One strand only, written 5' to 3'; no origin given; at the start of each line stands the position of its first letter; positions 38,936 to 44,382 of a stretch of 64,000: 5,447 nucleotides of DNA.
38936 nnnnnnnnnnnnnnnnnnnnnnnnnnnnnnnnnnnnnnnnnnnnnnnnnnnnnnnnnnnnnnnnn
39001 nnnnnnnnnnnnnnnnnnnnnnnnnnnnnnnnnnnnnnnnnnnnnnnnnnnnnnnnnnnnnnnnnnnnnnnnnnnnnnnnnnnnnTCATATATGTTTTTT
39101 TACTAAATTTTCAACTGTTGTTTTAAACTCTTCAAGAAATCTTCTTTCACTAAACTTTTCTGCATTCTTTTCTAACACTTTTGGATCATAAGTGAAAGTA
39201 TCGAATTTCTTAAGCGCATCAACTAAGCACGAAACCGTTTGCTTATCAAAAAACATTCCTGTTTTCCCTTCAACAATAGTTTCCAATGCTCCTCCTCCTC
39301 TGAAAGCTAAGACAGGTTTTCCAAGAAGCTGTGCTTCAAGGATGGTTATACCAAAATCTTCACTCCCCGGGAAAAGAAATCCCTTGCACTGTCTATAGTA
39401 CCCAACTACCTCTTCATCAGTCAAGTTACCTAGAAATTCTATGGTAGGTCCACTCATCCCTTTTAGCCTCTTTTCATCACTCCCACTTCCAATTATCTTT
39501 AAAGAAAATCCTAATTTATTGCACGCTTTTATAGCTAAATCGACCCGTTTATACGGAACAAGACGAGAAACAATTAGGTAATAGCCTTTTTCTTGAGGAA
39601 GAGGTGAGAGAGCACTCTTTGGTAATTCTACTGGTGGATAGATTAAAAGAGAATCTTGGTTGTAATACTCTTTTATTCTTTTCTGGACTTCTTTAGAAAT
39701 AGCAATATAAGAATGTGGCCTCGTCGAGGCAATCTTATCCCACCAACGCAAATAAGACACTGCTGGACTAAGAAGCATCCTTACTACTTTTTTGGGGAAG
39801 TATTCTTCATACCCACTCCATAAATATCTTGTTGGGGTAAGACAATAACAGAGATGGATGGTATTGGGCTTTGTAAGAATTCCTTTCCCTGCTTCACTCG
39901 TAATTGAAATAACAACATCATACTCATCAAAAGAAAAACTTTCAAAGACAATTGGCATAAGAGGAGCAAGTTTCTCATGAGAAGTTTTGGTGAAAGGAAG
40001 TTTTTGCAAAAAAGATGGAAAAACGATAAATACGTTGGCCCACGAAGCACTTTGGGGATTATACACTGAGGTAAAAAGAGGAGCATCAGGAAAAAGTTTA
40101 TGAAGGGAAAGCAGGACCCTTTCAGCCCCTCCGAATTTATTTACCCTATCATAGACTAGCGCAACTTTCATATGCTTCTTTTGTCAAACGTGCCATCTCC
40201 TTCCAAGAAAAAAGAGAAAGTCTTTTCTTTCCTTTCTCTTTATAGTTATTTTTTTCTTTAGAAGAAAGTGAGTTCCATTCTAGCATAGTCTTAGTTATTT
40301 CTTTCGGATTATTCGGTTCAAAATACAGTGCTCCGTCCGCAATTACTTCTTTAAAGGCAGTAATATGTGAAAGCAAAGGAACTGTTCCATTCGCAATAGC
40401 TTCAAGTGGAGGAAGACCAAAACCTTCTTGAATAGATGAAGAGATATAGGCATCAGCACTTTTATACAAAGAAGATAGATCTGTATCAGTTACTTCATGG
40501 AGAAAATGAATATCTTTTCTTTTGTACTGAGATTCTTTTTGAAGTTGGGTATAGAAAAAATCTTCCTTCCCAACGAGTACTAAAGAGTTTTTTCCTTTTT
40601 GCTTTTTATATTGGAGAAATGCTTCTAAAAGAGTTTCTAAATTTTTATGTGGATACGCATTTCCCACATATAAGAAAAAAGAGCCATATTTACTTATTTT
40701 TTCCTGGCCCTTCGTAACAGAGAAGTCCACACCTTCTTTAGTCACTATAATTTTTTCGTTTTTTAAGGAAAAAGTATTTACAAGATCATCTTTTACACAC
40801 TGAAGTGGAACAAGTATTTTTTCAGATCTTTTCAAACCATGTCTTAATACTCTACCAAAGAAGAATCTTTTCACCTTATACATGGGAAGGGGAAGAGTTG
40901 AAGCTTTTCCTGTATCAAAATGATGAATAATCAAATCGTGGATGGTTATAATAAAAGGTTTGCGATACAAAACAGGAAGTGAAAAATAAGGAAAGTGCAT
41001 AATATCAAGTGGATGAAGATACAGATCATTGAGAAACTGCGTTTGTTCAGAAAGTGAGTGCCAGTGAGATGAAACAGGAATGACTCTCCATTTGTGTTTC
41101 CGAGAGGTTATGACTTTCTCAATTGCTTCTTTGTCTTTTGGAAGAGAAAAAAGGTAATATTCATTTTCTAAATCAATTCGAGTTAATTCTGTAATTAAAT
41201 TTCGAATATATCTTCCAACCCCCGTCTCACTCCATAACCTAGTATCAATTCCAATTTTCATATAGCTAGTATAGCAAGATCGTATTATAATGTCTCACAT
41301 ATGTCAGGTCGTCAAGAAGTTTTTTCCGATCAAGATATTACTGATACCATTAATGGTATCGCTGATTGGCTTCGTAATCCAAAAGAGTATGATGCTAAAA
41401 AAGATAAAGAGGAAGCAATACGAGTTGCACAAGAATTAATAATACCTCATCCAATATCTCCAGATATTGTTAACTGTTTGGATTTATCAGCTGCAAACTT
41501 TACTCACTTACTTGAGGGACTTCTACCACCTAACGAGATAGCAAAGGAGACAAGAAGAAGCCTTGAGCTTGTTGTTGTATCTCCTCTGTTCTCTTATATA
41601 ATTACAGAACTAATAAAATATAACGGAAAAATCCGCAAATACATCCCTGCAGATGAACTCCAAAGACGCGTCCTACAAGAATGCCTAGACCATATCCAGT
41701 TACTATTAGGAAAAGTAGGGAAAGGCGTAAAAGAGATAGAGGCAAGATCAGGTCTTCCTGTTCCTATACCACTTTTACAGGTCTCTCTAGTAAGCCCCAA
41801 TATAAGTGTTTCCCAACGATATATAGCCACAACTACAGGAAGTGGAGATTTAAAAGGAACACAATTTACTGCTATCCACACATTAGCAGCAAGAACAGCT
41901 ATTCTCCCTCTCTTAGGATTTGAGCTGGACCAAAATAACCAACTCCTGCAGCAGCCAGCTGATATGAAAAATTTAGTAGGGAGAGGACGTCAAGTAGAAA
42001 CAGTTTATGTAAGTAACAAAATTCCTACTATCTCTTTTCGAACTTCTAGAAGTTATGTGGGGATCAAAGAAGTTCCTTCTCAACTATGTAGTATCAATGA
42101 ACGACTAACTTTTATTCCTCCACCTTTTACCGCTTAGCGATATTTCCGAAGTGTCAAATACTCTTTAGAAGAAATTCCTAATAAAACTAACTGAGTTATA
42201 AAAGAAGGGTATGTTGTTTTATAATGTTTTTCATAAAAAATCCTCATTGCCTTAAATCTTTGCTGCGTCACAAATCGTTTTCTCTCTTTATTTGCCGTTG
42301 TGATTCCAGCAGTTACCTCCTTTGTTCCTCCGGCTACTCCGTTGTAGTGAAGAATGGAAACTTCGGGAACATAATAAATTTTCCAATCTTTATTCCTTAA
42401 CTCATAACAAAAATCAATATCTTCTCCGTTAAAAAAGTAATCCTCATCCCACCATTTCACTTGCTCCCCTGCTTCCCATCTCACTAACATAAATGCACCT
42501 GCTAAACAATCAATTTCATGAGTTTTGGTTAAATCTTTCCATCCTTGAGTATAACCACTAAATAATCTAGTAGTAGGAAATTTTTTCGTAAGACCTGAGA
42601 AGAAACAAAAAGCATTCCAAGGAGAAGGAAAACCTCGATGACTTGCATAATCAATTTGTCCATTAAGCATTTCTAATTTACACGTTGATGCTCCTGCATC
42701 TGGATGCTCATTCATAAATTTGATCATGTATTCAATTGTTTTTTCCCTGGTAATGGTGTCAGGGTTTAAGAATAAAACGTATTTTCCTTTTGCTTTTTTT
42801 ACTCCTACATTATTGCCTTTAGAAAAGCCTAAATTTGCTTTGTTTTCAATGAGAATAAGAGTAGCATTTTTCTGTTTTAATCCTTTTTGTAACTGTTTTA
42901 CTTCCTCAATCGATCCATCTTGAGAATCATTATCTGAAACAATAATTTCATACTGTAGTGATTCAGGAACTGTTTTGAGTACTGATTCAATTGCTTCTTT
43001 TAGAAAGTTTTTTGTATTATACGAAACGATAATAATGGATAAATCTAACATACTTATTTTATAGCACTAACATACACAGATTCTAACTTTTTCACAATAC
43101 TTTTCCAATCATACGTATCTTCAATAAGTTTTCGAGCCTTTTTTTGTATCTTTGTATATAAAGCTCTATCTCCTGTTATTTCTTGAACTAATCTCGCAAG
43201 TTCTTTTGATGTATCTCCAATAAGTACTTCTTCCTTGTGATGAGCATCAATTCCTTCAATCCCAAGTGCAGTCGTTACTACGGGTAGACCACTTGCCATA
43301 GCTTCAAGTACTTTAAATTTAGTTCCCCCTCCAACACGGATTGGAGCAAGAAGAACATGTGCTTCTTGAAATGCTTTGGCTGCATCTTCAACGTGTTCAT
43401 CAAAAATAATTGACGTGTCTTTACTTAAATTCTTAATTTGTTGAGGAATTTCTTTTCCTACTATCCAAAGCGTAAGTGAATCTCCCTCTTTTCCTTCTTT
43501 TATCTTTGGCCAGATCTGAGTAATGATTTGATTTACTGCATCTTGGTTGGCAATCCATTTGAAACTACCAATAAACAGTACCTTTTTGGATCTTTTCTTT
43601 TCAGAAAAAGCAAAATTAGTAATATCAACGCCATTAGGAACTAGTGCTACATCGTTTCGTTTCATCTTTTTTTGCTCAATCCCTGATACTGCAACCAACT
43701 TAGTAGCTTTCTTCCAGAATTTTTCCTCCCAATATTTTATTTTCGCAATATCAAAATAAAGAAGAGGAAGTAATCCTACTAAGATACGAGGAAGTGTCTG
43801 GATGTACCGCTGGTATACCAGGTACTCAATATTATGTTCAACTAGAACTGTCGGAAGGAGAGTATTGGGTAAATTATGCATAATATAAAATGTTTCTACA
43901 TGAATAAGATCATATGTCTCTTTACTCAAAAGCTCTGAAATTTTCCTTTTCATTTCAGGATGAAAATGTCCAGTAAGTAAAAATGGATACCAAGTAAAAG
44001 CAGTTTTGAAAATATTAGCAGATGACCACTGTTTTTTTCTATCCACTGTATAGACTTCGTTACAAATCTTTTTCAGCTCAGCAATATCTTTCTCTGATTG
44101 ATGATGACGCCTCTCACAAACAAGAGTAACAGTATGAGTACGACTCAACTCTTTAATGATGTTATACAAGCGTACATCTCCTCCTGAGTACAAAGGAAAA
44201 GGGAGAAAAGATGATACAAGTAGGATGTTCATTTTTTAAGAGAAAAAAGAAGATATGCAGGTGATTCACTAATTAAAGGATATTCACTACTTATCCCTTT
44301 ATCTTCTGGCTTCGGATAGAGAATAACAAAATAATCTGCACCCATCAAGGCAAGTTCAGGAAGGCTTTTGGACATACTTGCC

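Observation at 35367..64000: ~29 kb glycan-assembly supercluster dominated by GT-C membrane enzymes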

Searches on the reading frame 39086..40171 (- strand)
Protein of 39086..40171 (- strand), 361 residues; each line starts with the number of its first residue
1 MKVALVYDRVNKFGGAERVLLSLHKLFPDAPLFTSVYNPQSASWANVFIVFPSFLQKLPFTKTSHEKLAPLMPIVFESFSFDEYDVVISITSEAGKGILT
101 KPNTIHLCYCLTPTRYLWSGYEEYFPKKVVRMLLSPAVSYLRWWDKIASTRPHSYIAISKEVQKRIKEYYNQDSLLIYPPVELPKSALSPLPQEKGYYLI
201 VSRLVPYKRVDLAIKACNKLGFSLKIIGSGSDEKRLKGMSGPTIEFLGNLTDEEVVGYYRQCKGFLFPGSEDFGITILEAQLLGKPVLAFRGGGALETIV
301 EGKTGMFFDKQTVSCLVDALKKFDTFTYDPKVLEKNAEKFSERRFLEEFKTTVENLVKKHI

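Call 3: search_protein_families(library=pfam, proteins=[window:39086-40171:-], max_evalue=0.01)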
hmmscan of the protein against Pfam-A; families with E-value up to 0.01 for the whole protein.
window:39086-40171:- (361 aa): 3 families
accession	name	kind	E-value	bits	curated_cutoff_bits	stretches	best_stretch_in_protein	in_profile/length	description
PF00534.26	Glycos_transf_1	-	3.5e-24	85.7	26.4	1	190-338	10-170/172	Glycosyl transferases group 1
PF13692.12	Glyco_trans_1_4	-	4.8e-18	66.2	27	1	199-322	5-138/142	Glycosyl transferases group 1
PF13439.12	Glyco_transf_4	-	0.0098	16.4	28.5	0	83-182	72-167/170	Glycosyltransferase Family 4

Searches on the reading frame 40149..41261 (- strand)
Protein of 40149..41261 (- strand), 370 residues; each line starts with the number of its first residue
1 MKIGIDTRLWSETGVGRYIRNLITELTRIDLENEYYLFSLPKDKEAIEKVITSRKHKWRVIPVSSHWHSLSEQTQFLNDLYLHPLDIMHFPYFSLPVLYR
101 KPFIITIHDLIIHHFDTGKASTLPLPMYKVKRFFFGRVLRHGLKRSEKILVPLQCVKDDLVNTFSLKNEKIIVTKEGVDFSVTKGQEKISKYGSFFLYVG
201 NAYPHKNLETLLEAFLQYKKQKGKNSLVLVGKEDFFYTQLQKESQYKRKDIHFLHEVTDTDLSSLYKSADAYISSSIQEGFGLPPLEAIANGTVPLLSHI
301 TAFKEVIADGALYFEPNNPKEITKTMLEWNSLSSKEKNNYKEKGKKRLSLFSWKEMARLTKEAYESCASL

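Call 3: search_protein_families(library=pfam, proteins=[window:40149-41261:-], max_evalue=0.01)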
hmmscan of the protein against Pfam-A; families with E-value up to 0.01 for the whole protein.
window:40149-41261:- (370 aa): 5 families
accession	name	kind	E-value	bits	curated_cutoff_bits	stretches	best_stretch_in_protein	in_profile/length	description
PF00534.26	Glycos_transf_1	-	7.9e-31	107.3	26.4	1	186-347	8-172/172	Glycosyl transferases group 1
PF13692.12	Glyco_trans_1_4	-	7.8e-20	72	27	1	196-328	4-138/142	Glycosyl transferases group 1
PF13439.12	Glyco_transf_4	-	4.4e-11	43.6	28.5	1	14-180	3-168/170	Glycosyltransferase Family 4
PF00982.27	Glyco_transf_20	-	6.8e-05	22.2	32.5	1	248-348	350-455/473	Glycosyltransferase family 20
PF20706.3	GT4-conflict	-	0.00022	20.8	26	1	196-297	200-309/385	Family 4 Glycosyltransferase in conflict systems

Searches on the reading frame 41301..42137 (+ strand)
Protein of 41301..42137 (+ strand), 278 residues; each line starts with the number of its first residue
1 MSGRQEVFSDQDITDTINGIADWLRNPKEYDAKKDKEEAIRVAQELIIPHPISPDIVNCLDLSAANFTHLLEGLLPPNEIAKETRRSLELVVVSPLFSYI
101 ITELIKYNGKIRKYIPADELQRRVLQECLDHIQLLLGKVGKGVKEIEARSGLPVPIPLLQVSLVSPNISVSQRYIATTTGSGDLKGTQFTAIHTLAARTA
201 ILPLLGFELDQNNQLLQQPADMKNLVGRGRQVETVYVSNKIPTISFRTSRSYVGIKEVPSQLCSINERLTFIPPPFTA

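Call 3: search_protein_families(library=pfam, proteins=[window:41301-42137:+], max_evalue=0.01)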
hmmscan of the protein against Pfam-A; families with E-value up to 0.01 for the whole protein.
window:41301-42137:+ (278 aa): 0 families

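Call 11: search_protein_families(library=ncbifam, proteins=[window:41301-42137:+], max_evalue=1)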
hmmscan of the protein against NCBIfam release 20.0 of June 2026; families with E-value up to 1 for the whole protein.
window:41301-42137:+ (278 aa): 0 families

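Call 54: search_protein_families(library=pfam, proteins=[window:41301-42137:+], max_evalue=10)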
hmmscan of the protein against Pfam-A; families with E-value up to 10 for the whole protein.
window:41301-42137:+ (278 aa): 1 family
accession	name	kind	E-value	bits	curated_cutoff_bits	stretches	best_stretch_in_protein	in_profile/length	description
PF14495.11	Cytochrom_C550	-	0.13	12.4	27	1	15-39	67-91/136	Cytochrome c-550 domain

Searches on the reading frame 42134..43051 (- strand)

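Call 3: search_protein_families(library=pfam, proteins=[window:42134-43051:-], max_evalue=0.01)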
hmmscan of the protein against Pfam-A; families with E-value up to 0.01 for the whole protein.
window:42134-43051:- (305 aa): 5 families
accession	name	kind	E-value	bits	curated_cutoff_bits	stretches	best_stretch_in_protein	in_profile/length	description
PF00535.33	Glycos_transf_2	-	6.4e-25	88.5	23.3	1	5-137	1-127/168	Glycosyl transferase family 2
PF13641.12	Glyco_tranf_2_3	-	9.4e-19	68.8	27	1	4-236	3-212/230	Glycosyltransferase like family 2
PF13632.12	Glyco_trans_2_3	-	2.9e-08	34.2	27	1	91-234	1-120/198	Glycosyl transferase family group 2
PF13712.12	Glyco_tranf_2_5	-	7.5e-06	26.2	27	0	174-238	129-192/210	Glycosyltransferase like family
PF10111.15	Glyco_tranf_2_2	-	3.4e-05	23.9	27.3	1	6-113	2-106/276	Glycosyltransferase like family 2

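Call 26: search_protein_families(library=ncbifam, proteins=[window:42134-43051:-], max_evalue=0.00001)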
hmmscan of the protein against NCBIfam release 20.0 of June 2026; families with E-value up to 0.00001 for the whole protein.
window:42134-43051:- (305 aa): 15 families
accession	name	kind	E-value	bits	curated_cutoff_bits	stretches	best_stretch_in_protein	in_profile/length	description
NF038302.1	EPS_HpsE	equivalog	9.8e-22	77.3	300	1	2-126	1-124/307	hormogonium polysaccharide biosynthesis glycosyltransferase HpsE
TIGR03937.1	PgaC_IcaA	equivalog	4.6e-20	72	422.3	1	4-124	47-161/407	poly-beta-1,6-N-acetyl-D-glucosamine synthase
NF038299.1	EPS_HpsN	equivalog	3.6e-14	52.5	425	1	4-123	3-116/317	hormogonium polysaccharide biosynthesis glycosyltransferase HpsN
NF050050.1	ProtGlycPglI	equivalog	5.7e-14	52.2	500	1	3-127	3-122/306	GalNAc(5)-diNAcBac-PP-undecaprenol beta-1,3-glucosyltransferase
NF047683.1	TeichurnBiosyTuaG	equivalog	8.7e-14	51.8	400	1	4-122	8-120/252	teichuronic acid biosynthesis protein TuaG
NF007482.0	PRK10073.1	equivalog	4.7e-12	45.5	423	1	3-124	7-120/334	glycosyltransferase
NF041875.1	EPS_EpsD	equivalog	7.7e-12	45.2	370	1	4-117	1-105/325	exopolysaccharide biosynthesis glycosyltransferase EpsD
NF053739.1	GlytfEpsEBac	equivalog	6.4e-11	41.7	450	1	4-118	3-112/265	glycosyltransferase EpsE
TIGR03111.1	glyc2_xrt_Gpos1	hypoth_equivalog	8e-11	41.4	363.95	1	4-125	51-168/439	TIGR03111 family XrtG-associated glycosyltransferase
TIGR04283.1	glyco_like_mftF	equivalog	1.7e-10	40.9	182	1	4-122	1-107/221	TIGR04283 family arsenosugar biosynthesis glycosyltransferase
TIGR01556.1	rhamnosyltran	subfamily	2.1e-10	40.2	200.55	0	175-238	140-203/281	rhamnosyltransferase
TIGR03965.1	mycofact_glyco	equivalog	4e-09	35.9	280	0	183-235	229-280/467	mycofactocin biosynthesis glycosyltransferase MftF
NF041394.1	GtaseAglG_Halo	equivalog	5.6e-08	32.4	440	1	3-124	2-117/304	glucosyl-dolichyl phosphate glucuronosyltransferase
TIGR04440.1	glyco_TIGR04440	domain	7.9e-08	32.3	70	1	4-130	2-123/215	TIGR00180 family glycosyltransferase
TIGR04009.1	wcaE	equivalog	5.2e-07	29.2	369.2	1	2-117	2-111/248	colanic acid biosynthesis glycosyltransferase WcaE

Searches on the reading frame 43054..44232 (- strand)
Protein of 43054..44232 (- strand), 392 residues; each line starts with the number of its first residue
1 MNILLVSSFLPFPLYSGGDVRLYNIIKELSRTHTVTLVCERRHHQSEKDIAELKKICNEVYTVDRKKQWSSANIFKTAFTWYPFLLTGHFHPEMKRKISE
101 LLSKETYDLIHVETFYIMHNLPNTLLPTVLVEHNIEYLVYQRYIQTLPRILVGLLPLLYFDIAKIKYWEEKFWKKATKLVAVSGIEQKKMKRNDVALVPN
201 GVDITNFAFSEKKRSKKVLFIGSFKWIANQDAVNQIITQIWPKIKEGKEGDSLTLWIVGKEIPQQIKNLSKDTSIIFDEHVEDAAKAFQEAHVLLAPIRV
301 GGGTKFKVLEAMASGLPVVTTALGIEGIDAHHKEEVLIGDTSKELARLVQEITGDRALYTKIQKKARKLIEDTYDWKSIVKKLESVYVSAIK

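Call 3: search_protein_families(library=pfam, proteins=[window:43054-44232:-], max_evalue=0.01)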
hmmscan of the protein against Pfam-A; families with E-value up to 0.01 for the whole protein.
window:43054-44232:- (392 aa): 4 families
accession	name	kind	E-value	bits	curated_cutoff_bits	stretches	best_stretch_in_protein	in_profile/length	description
PF13692.12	Glyco_trans_1_4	-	1.2e-22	81.1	27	1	216-352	2-139/142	Glycosyl transferases group 1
PF13439.12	Glyco_transf_4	-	4.8e-12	46.7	28.5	1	16-204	2-168/170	Glycosyltransferase Family 4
PF00534.26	Glycos_transf_1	-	1.1e-11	45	26.4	1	210-368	10-171/172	Glycosyl transferases group 1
PF13524.12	Glyco_trans_1_2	-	1.7e-08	35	25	1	277-384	31-143/144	Glycosyl transferase-like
